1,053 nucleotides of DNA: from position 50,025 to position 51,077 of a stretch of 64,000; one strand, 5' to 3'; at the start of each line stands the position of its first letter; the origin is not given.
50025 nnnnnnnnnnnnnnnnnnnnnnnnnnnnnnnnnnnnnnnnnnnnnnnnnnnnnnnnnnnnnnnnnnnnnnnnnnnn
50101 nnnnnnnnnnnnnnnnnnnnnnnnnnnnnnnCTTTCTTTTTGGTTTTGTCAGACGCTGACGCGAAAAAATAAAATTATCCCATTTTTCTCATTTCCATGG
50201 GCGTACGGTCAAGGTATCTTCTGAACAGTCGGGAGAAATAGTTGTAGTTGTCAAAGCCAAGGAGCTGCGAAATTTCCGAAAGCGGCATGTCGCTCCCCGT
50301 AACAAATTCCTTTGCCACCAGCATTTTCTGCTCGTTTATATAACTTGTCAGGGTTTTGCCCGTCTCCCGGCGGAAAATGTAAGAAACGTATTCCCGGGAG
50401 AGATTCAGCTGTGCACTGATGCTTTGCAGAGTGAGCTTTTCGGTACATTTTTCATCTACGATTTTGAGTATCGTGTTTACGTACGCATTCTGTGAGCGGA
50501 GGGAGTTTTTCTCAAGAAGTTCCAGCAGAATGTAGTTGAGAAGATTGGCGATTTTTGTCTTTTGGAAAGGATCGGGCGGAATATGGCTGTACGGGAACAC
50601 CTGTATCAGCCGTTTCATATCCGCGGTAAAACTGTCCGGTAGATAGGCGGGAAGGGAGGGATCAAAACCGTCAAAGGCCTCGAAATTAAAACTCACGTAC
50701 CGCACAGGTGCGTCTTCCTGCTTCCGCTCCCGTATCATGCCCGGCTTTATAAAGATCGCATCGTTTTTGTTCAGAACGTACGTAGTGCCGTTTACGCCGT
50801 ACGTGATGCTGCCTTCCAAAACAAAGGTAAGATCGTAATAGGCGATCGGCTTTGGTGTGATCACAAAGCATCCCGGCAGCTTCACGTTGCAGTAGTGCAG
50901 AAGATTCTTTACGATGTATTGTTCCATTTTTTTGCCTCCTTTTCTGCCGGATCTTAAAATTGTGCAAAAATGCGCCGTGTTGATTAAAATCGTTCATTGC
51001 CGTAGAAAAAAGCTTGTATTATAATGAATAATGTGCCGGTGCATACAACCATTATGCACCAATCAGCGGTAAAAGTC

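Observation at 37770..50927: Module 2: second giant + SBP system with a different accessory set (AraC, DUF4838-like, CapA-like, GH106-like, EutH-like)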

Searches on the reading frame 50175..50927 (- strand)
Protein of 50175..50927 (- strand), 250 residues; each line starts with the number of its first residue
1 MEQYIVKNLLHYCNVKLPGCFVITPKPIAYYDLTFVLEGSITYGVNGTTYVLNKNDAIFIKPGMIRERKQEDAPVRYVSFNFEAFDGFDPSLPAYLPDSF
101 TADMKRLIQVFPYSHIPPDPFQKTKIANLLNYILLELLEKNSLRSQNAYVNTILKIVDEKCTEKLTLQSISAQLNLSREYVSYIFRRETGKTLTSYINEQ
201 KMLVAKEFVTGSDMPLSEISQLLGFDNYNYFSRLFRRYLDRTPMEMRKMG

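Call 5: search_protein_families(library=pfam, proteins=[window:50175-50927:-], max_evalue=0.01)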
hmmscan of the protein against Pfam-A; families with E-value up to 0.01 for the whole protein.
window:50175-50927:- (250 aa): 6 families
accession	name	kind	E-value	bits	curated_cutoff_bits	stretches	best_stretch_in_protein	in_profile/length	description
PF00165.29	HTH_AraC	-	3.5e-18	65.7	26.6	2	212-248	7-42/42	Bacterial regulatory helix-turn-helix proteins, AraC family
PF12833.13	HTH_18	-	5.6e-18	65.4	33.6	1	171-248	2-79/80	Helix-turn-helix domain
PF07883.17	Cupin_2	-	0.00023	21.2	27.2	1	33-66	21-54/70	Cupin domain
PF04545.22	Sigma70_r4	-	0.00037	20.4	24.1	1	162-185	18-41/50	Sigma-70, region 4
PF02311.25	AraC_binding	-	0.0019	18.4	21.1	1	30-84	23-78/135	AraC-like ligand binding domain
PF22200.2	ExsA_N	-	0.0048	17.7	27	0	33-65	3-35/136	ExsA N-terminal regulatory domain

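Call 12: search_protein_families(library=ncbifam, proteins=[window:50175-50927:-], max_evalue=0.01)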
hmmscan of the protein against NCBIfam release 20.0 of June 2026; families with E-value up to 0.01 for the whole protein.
window:50175-50927:- (250 aa): 27 families (the best 25 are shown)
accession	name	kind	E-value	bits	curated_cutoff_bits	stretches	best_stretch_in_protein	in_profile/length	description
NF007860.0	PRK10572.1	equivalog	1.8e-18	66.4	208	1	118-248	150-283/292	arabinose operon transcriptional regulator AraC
NF047788.1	TransRegPocR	equivalog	8.4e-18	64.7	500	1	142-248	183-289/296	transcriptional regulator PocR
TIGR04094.1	adjacent_YSIRK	equivalog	1.6e-16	60.3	200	1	136-245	273-381/383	YSIRK-targeted surface antigen transcriptional regulator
NF007584.0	PRK10219.1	equivalog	6.5e-15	55.4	174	1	146-248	3-105/107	superoxide response transcriptional regulator SoxS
NF047455.1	TF_Staph_AryK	equivalog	7.9e-14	50.8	850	1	129-248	138-257/759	transcriptional regulator AryK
NF010028.0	PRK13503.1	equivalog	5.7e-12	45.6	288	1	139-248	162-271/278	HTH-type transcriptional activator RhaS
NF049932.1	TranspRegBtr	equivalog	9.7e-12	44.2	900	1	119-244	133-260/531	bacillibactin transport transcriptional regulator Btr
NF012144.2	ramA_TF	equivalog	2.8e-11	43.8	180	1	149-248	6-105/108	RamA family antibiotic efflux transcriptional regulator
NF010026.0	PRK13501.1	equivalog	2.2e-10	40.2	363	1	151-248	179-276/290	HTH-type transcriptional activator RhaR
NF006902.0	PRK09393.1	equivalog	4.3e-10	39.3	425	1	146-248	218-320/327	transcriptional regulator FtrA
NF008564.0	PRK11511.1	equivalog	2.9e-09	37.1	202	1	149-247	10-108/127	MDR efflux pump AcrAB transcriptional activator MarA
NF012198.0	MarA_TF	equivalog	5.3e-09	36.3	250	1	149-247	10-108/124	MDR efflux pump AcrAB transcriptional activator MarA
NF007693.0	PRK10371.1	equivalog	5.6e-09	35.6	253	1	143-249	193-299/309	transcriptional regulator MelR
TIGR02297.1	HpaA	equivalog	6.5e-09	35.4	274.65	1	150-248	188-286/287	4-hydroxyphenylacetate catabolism regulatory protein HpaA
NF033869.1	viru_reg_Rsp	equivalog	9.7e-09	34.2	400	1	147-248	146-247/701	AraC family transcriptional regulator Rsp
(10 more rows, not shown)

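Call 92: find_encoding_contigs(protein=window:50175-50927:-, flank=10000, max_places=4)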
Protein window:50175-50927:- (250 aa): no gene with exactly this product is on record in the collection.
